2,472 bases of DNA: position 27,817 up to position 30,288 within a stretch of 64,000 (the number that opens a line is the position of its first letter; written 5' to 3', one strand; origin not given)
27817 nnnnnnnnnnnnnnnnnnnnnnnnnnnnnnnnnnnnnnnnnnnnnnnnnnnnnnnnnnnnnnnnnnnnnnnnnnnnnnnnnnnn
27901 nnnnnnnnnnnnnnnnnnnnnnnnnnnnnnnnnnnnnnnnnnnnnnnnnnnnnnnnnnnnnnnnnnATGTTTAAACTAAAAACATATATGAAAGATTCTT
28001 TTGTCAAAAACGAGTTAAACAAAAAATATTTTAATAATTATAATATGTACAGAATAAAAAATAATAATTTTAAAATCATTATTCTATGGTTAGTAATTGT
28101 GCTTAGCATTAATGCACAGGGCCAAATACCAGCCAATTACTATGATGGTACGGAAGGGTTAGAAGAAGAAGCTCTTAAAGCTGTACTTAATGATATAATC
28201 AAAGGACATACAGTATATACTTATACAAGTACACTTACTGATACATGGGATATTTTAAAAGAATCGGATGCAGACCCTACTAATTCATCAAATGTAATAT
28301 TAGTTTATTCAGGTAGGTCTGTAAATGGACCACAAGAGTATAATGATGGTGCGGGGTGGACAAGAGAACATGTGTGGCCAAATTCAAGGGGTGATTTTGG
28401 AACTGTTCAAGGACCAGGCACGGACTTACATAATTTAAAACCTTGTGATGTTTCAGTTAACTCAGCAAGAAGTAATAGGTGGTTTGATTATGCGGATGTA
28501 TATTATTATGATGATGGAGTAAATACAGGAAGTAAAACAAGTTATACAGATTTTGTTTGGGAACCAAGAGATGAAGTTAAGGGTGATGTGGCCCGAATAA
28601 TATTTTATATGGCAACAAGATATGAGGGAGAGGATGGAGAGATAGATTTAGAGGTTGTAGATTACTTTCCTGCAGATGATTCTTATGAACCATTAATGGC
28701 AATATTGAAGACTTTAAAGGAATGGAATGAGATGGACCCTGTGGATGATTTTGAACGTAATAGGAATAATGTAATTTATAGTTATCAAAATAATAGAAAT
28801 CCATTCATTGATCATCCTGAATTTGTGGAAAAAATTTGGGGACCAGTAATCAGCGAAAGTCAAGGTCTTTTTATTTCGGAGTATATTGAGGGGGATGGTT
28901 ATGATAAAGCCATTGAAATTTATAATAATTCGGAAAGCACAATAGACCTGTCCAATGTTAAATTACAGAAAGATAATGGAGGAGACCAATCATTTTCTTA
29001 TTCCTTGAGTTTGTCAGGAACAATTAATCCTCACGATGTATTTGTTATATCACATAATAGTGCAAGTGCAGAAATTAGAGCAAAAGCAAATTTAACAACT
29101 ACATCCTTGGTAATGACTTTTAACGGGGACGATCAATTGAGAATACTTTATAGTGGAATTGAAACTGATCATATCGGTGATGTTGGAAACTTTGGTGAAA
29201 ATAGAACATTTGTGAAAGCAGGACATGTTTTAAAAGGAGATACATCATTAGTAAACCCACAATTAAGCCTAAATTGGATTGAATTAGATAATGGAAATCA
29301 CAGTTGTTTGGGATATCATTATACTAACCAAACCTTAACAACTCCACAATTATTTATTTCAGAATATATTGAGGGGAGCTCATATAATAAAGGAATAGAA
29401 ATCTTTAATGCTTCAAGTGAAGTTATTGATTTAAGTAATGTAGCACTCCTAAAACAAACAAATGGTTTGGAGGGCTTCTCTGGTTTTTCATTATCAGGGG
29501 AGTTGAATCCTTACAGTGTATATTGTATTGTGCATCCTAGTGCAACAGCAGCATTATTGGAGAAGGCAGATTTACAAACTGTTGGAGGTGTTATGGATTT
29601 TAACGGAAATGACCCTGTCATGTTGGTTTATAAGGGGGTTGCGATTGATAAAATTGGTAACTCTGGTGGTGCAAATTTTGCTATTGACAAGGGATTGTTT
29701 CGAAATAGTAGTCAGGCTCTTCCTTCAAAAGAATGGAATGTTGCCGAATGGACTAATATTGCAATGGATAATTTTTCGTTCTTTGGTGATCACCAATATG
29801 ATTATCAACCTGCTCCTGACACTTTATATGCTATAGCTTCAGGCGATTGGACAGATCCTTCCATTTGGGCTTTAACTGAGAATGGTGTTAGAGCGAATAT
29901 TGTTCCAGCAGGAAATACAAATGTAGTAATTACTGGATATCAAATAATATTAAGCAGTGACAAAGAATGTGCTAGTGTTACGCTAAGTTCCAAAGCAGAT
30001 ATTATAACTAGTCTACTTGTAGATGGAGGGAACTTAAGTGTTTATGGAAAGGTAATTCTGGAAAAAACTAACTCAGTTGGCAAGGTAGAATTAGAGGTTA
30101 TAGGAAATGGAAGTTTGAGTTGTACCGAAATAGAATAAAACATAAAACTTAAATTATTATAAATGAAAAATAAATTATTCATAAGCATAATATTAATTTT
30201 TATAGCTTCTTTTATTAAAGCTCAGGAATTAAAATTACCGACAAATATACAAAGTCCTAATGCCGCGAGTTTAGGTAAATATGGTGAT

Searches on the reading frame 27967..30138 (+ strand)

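Call 15: search_protein_families(library=pfam, proteins=[window:27967-30138:+], max_evalue=0.00001)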
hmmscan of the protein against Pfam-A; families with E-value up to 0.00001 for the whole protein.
window:27967-30138:+ (723 aa): 2 families
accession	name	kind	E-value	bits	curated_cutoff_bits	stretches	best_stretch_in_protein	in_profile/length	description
PF04231.19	Endonuclease_1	-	1.2e-43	150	25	1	68-285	3-235/235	Endonuclease I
PF00932.25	LTD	-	2.8e-24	86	34.3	2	298-401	5-103/109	Lamin Tail Domain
